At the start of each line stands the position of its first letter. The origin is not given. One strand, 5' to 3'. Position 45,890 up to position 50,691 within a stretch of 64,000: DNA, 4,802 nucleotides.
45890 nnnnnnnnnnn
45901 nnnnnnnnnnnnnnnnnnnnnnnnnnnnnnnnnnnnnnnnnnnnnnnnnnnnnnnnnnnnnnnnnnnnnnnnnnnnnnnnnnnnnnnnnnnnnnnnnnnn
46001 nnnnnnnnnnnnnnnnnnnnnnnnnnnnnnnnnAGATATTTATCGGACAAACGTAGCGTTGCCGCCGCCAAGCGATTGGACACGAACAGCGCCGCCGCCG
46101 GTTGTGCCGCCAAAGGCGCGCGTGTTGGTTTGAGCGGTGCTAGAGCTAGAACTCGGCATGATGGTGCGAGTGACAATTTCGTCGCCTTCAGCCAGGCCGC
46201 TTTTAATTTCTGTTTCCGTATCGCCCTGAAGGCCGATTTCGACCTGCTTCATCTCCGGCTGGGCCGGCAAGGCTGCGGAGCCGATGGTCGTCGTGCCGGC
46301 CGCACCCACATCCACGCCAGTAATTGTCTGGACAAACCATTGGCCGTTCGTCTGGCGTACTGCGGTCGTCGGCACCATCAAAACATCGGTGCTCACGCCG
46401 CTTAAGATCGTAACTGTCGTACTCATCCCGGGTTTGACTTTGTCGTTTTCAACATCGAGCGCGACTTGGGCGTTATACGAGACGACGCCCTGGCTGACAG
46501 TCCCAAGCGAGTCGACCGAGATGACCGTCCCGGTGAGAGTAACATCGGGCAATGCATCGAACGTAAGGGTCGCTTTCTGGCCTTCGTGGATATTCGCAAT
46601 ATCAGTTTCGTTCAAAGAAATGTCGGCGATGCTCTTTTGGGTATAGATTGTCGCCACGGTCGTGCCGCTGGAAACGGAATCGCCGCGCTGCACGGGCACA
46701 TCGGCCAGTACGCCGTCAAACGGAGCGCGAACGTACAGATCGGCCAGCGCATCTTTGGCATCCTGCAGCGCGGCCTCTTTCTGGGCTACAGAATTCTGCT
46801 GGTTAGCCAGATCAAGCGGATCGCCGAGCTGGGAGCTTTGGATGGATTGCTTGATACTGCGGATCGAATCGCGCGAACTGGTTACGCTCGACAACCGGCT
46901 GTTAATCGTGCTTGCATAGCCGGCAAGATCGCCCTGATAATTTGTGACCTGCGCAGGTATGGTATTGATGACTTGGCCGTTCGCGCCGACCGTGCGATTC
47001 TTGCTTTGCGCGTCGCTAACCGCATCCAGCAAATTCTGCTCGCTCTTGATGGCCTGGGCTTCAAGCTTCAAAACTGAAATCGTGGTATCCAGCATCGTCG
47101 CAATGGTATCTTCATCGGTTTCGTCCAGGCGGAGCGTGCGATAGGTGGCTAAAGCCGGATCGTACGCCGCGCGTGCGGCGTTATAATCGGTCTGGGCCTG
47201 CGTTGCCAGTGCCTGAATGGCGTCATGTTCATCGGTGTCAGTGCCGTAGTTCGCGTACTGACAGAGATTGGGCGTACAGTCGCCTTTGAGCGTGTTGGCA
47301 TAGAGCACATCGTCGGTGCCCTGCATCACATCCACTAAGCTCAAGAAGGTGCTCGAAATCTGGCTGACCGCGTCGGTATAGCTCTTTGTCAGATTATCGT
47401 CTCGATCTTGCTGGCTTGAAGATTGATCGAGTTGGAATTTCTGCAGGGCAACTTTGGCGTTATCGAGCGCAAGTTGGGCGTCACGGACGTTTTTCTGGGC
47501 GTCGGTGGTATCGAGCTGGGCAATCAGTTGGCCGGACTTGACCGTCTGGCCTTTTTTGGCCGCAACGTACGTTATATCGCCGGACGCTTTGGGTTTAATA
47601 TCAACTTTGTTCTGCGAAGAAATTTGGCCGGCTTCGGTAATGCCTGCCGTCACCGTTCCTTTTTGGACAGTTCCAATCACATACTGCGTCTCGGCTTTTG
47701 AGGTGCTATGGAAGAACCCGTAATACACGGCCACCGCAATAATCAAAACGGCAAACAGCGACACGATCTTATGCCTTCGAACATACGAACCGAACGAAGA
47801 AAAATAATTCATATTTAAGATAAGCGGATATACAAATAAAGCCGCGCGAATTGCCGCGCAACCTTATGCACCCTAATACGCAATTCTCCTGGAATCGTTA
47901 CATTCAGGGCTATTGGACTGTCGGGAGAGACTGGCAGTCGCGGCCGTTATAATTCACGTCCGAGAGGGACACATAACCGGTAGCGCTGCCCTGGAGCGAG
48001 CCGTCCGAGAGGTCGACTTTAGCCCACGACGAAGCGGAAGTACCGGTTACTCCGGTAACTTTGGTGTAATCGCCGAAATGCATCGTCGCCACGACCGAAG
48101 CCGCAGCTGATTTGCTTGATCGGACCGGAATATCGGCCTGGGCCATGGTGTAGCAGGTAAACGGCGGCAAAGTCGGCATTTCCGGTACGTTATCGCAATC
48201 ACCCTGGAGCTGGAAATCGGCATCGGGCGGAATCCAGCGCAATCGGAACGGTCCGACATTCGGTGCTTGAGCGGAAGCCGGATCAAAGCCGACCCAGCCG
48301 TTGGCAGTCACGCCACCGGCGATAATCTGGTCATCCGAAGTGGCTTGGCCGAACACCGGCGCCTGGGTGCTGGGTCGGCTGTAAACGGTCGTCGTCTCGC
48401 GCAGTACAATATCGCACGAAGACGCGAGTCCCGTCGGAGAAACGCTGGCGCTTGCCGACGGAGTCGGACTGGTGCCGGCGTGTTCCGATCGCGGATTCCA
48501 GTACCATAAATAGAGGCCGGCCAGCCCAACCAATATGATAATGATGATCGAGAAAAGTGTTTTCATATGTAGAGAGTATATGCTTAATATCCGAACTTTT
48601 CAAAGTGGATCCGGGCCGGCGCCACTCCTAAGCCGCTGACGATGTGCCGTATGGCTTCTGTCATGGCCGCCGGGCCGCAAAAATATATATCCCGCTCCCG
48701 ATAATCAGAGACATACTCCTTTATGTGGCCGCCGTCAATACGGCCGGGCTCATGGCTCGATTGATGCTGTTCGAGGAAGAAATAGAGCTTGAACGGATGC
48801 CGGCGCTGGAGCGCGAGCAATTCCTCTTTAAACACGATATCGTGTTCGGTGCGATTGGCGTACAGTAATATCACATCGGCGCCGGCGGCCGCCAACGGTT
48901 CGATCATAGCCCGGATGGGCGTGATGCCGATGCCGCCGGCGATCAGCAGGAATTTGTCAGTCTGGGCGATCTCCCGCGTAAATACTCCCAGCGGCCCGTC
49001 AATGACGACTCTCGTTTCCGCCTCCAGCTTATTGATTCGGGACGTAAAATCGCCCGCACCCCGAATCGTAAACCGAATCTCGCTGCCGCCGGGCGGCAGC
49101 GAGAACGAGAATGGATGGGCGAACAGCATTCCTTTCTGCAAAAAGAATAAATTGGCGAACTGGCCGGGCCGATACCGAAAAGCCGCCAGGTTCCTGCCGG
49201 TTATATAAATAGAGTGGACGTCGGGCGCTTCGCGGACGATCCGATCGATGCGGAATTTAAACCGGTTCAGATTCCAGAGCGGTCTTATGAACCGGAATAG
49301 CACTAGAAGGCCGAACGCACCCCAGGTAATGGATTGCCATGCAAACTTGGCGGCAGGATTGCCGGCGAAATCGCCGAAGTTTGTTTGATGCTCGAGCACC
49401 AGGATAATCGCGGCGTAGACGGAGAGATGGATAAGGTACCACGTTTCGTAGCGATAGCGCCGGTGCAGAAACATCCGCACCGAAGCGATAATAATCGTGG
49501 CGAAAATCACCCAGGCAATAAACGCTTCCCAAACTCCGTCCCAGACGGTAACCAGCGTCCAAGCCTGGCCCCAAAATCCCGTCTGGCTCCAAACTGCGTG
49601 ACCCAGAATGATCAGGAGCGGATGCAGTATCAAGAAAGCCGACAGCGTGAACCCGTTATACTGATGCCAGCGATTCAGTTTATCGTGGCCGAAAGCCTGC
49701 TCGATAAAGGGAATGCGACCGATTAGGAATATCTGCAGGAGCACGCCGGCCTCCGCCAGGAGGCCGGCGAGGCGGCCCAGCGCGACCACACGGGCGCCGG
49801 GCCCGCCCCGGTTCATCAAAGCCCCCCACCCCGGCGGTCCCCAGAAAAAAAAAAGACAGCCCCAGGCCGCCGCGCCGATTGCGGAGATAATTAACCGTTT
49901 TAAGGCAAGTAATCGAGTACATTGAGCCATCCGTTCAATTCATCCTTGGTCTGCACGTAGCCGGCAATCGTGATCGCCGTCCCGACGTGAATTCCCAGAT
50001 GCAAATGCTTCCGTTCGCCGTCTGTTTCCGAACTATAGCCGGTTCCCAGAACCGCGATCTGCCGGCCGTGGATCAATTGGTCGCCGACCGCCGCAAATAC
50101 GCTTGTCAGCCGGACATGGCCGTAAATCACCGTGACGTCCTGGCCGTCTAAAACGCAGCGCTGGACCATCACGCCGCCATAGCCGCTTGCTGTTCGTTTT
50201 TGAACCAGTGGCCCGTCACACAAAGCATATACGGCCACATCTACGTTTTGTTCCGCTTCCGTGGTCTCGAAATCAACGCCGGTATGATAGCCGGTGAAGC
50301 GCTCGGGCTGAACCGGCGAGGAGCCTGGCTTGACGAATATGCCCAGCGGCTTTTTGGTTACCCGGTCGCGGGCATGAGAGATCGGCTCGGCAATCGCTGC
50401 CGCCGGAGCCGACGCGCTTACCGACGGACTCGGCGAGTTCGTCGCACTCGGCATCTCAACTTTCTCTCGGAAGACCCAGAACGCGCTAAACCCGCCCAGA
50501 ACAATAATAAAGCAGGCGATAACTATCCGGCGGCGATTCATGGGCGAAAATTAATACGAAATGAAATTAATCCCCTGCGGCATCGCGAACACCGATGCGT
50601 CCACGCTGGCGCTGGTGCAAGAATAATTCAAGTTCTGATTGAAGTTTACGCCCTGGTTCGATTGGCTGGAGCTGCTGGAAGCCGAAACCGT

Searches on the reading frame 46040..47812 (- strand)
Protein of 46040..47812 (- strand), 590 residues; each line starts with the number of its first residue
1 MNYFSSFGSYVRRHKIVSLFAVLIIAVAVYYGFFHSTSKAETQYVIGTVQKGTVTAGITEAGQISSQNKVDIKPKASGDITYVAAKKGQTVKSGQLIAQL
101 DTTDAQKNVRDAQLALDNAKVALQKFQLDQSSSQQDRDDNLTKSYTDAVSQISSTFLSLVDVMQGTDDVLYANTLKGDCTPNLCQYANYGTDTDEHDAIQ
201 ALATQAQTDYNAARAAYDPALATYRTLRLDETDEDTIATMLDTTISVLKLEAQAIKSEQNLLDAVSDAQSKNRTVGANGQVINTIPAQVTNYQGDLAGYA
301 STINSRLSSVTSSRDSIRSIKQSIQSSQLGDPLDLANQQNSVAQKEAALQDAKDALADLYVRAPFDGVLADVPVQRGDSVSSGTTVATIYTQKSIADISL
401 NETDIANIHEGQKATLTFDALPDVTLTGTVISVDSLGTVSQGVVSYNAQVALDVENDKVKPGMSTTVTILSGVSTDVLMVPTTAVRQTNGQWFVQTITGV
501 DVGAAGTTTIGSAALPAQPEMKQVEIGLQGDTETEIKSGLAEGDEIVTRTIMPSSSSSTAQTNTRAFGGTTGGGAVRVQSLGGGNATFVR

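Call 58: search_protein_families(library=pfam, proteins=[window:46040-47812:-], max_evalue=0.001)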
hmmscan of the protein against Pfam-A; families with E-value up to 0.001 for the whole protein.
window:46040-47812:- (590 aa): 6 families
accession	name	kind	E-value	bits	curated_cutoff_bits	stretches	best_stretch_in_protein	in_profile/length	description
PF13437.12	HlyD_3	-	1.4e-17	64.8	22.2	1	361-462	2-106/106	HlyD family secretion protein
PF16576.10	HlyD_D23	-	2.4e-13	50.3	30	1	347-463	97-212/214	Barrel-sandwich domain of CusB or HlyD membrane-fusion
PF13533.13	Biotin_lipoyl_2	-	1.9e-08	34.4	29.8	0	72-101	3-32/32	Biotin-lipoyl like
PF00364.28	Biotin_lipoyl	-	2.8e-07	30.7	22.1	0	70-100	43-73/73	Biotin-requiring enzyme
PF12700.13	HlyD_2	-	0.0002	20.7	25.1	1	13-118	9-112/416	HlyD family secretion protein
PF07831.19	PYNP_C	-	0.00056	20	27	0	374-400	38-65/75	Pyrimidine nucleoside phosphorylase C-terminal domain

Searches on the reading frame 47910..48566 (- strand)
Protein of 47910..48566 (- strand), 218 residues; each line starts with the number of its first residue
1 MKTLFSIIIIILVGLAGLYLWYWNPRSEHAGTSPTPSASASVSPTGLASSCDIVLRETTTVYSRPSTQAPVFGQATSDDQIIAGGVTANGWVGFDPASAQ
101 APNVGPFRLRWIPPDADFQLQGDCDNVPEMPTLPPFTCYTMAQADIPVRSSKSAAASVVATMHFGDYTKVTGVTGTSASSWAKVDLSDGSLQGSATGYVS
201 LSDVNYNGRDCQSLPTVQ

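Call 58: search_protein_families(library=pfam, proteins=[window:47910-48566:-], max_evalue=0.001)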
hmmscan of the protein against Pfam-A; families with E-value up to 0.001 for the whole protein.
window:47910-48566:- (218 aa): 1 family
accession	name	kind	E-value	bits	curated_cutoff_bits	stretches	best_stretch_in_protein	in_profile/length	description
PF08239.17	SH3_3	-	7.1e-09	36.2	27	1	147-202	4-51/54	Bacterial SH3 domain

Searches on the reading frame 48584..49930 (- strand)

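Call 9: search_protein_families(library=pfam, proteins=[window:48584-49930:-], max_evalue=0.001)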
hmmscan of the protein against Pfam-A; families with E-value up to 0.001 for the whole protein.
window:48584-49930:- (448 aa): 3 families
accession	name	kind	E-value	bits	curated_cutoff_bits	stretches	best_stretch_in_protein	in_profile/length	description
PF00175.26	NAD_binding_1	-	1.6e-18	67.8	22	1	329-428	1-108/109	Oxidoreductase NAD-binding domain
PF01794.25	Ferric_reduct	-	3.6e-13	50.1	28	1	55-178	1-120/121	Ferric reductase like transmembrane component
PF08022.18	FAD_binding_8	-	7.3e-05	23.3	22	1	244-315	20-106/109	FAD-binding domain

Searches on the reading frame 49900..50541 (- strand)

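Call 62: search_protein_families(library=pfam, proteins=[window:49900-50541:-], max_evalue=0.001)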
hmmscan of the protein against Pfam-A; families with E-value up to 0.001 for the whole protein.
window:49900-50541:- (213 aa): 1 family
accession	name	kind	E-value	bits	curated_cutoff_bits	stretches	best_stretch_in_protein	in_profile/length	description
PF01551.29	Peptidase_M23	-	1.6e-08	35.1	28.7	1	85-187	2-90/96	Peptidase family M23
